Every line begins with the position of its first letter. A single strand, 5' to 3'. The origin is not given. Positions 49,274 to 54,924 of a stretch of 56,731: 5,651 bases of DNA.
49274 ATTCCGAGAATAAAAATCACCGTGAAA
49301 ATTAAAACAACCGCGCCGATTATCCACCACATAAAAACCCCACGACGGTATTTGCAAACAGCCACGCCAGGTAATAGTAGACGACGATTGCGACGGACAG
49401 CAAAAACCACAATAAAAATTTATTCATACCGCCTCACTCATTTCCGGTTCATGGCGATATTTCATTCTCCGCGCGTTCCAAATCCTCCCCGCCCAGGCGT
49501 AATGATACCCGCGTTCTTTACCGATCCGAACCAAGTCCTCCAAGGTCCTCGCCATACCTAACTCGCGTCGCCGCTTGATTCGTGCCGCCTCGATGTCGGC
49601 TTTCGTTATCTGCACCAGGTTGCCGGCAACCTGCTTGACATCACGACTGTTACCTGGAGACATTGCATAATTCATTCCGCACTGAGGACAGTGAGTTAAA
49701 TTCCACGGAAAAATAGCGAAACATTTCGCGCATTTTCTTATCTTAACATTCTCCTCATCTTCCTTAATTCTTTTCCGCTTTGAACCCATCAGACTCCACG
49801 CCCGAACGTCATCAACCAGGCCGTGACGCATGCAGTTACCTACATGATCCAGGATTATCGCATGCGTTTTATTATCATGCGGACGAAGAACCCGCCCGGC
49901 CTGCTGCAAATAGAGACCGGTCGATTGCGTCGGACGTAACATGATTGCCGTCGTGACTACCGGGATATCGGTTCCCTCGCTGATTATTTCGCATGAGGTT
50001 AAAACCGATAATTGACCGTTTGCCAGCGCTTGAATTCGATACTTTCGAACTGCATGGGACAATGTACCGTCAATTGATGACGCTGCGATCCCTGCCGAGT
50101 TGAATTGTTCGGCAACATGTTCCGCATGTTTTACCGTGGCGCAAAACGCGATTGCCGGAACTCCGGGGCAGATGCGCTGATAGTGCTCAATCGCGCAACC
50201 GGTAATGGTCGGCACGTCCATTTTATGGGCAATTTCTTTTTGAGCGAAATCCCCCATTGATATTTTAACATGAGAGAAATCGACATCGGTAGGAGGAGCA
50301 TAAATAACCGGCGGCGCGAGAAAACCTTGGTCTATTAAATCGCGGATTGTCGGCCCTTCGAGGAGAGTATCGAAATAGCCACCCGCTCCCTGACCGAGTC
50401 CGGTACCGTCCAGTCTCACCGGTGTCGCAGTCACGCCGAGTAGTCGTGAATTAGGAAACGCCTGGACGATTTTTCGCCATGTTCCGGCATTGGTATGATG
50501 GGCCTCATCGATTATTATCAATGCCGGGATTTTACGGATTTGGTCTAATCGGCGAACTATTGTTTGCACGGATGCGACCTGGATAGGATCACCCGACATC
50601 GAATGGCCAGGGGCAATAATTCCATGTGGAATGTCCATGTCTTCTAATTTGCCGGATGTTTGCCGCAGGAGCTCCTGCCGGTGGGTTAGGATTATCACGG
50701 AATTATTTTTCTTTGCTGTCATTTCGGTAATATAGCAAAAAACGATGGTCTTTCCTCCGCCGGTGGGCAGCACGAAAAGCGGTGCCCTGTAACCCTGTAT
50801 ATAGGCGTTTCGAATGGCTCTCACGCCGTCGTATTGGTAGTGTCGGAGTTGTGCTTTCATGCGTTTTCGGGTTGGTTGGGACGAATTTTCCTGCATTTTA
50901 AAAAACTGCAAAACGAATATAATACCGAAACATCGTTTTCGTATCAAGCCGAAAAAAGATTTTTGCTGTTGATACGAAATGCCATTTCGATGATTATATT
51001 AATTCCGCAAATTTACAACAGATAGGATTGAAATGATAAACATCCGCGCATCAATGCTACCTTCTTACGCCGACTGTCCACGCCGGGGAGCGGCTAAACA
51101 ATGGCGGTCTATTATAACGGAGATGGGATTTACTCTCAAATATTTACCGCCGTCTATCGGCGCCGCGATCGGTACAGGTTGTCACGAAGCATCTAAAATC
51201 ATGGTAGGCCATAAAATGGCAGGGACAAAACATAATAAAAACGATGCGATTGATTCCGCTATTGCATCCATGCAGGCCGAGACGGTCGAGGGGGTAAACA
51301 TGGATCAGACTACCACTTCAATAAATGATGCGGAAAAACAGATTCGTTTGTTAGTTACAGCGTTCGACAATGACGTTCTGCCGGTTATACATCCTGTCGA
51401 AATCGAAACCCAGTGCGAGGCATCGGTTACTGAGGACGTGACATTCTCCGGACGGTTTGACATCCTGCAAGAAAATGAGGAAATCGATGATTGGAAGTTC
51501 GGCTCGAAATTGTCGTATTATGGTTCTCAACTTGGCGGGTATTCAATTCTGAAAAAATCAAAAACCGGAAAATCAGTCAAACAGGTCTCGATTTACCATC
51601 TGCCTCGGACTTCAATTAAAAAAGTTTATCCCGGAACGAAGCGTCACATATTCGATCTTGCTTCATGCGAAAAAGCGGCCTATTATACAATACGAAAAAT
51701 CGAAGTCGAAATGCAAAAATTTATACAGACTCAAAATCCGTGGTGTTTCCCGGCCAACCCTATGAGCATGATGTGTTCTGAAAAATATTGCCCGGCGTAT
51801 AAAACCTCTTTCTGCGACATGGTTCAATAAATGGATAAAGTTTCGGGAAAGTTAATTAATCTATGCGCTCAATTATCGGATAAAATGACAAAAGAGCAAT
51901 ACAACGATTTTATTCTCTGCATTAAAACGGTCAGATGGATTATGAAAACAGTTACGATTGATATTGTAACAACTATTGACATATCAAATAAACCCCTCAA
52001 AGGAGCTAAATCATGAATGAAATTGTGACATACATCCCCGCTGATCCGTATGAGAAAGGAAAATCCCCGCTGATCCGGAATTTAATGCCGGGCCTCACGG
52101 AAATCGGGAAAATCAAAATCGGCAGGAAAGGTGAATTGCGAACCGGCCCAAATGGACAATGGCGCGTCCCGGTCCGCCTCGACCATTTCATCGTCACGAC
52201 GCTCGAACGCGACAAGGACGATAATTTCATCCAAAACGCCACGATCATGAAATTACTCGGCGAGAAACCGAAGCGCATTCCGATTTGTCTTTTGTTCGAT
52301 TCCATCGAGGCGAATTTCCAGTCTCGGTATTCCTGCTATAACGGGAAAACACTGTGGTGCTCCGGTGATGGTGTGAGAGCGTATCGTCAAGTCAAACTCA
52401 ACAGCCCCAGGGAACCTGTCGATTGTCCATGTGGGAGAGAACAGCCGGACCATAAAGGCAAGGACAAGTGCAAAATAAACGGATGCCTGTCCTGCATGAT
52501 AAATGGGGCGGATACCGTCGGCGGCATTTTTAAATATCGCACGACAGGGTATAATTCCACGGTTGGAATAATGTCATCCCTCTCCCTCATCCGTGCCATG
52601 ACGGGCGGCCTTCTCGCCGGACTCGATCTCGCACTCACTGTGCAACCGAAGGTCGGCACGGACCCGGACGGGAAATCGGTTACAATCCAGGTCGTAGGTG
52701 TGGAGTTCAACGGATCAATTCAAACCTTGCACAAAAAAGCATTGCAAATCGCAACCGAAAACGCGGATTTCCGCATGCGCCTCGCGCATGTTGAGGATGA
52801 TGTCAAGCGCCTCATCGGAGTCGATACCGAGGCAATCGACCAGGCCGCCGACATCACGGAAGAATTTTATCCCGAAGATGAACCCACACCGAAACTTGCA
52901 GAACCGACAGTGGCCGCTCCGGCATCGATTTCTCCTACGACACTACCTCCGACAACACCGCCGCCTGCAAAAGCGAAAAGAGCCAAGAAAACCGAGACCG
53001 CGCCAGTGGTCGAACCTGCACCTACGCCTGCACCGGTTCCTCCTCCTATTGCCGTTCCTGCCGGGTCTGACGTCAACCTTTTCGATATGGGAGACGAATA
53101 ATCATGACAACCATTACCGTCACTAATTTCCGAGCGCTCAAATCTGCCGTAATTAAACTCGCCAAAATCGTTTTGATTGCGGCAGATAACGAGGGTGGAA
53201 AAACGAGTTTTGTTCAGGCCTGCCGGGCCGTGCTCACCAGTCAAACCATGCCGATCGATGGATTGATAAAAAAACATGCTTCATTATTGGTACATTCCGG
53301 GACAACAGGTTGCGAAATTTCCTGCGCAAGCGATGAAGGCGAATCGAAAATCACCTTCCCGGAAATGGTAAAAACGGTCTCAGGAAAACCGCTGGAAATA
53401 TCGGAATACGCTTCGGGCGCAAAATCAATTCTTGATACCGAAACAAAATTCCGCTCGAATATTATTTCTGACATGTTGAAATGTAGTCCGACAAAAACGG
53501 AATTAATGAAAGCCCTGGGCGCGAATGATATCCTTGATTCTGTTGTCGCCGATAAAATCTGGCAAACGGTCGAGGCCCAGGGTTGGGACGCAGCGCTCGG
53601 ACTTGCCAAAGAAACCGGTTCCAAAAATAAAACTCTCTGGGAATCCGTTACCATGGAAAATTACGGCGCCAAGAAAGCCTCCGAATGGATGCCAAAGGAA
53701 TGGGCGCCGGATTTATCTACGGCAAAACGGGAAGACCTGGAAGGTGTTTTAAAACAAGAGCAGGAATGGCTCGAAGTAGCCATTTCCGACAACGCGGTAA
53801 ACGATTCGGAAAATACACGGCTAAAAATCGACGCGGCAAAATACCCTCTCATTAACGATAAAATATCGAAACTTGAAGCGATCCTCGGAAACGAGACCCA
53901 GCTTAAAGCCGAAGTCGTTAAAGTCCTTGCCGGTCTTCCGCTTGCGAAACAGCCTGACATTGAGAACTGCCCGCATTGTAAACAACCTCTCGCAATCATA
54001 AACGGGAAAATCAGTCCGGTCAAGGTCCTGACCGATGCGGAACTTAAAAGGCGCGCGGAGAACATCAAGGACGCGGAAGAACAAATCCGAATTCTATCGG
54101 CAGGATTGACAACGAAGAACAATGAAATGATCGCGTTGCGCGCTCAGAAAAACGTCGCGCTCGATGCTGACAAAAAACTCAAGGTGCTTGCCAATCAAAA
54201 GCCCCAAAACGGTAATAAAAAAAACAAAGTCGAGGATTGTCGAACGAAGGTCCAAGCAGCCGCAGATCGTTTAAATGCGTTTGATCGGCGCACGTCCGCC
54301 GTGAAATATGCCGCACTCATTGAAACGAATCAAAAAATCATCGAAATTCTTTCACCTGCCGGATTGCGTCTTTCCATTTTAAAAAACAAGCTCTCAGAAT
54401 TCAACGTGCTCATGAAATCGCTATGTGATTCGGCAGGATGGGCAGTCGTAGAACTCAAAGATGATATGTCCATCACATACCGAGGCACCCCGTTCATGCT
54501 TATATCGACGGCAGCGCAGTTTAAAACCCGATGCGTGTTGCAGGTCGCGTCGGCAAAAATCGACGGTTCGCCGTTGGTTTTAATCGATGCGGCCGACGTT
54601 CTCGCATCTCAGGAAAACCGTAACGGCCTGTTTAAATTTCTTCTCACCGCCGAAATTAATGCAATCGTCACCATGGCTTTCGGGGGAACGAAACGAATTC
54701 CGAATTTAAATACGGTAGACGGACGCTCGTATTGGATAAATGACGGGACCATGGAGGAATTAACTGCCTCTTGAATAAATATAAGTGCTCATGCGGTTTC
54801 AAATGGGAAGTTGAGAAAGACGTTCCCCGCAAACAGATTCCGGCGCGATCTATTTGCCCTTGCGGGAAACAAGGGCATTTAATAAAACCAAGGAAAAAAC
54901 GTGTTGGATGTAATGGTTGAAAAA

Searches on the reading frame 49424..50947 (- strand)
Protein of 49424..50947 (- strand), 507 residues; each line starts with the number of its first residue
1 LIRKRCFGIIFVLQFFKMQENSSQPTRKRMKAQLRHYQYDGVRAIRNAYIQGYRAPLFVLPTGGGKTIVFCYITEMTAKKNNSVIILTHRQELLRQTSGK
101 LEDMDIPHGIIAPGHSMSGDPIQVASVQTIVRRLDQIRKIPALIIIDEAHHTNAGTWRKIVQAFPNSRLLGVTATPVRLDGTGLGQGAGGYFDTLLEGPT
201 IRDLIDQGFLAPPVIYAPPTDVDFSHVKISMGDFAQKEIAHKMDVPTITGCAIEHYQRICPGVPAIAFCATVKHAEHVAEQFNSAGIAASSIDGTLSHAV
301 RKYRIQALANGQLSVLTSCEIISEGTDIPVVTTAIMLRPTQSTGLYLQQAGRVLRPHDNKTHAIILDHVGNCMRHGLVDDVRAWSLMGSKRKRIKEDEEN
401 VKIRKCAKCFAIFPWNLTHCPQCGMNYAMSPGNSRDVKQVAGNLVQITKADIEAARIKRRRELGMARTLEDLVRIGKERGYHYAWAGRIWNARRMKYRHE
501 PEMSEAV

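Call 52: search_protein_families(library=pfam, proteins=[window:49424-50947:-], max_evalue=0.001)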
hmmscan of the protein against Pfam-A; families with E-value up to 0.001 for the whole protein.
window:49424-50947:- (507 aa): 4 families
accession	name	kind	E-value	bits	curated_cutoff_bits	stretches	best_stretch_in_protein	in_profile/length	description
PF04851.21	ResIII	-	1.2e-25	90.7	22.5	1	32-178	2-164/164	Type III restriction enzyme, res subunit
PF00271.37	Helicase_C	-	9.9e-16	58.4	23.5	1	263-356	16-109/110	Helicase conserved C-terminal domain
PF18766.7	SWI2_SNF2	-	1.2e-09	38.6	26.7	1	37-181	1-160/221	SWI2/SNF2 ATPase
PF00270.35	DEAD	-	5.6e-08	33.1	26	1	56-176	17-160/167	DEAD/DEAH box helicase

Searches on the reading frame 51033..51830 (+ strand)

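Call 52: search_protein_families(library=pfam, proteins=[window:51033-51830:+], max_evalue=0.001)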
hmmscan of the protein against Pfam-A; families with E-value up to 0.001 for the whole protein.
window:51033-51830:+ (265 aa): 1 family
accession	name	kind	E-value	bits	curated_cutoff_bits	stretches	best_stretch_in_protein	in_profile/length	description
PF12705.13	PDDEXK_1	-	3.9e-06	27.4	22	1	7-254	5-241/247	PD-(D/E)XK nuclease superfamily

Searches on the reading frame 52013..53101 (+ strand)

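Call 52: search_protein_families(library=pfam, proteins=[window:52013-53101:+], max_evalue=0.001)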
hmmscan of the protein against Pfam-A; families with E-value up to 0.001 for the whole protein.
window:52013-53101:+ (362 aa): 1 family
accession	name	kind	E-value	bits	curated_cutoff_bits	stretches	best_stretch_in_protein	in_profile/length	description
PF18897.5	Gp3-like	-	4.6e-36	124.9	23.6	1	31-232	1-190/191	Recombination directionality factor-like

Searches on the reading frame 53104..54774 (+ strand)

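Call 52: search_protein_families(library=pfam, proteins=[window:53104-54774:+], max_evalue=0.001)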
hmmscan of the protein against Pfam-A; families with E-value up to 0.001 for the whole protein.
window:53104-54774:+ (556 aa): 1 family
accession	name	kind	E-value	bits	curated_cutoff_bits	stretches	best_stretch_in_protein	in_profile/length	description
PF13175.12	AAA_15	-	7.3e-05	23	32.1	1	3-416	5-291/374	AAA ATPase domain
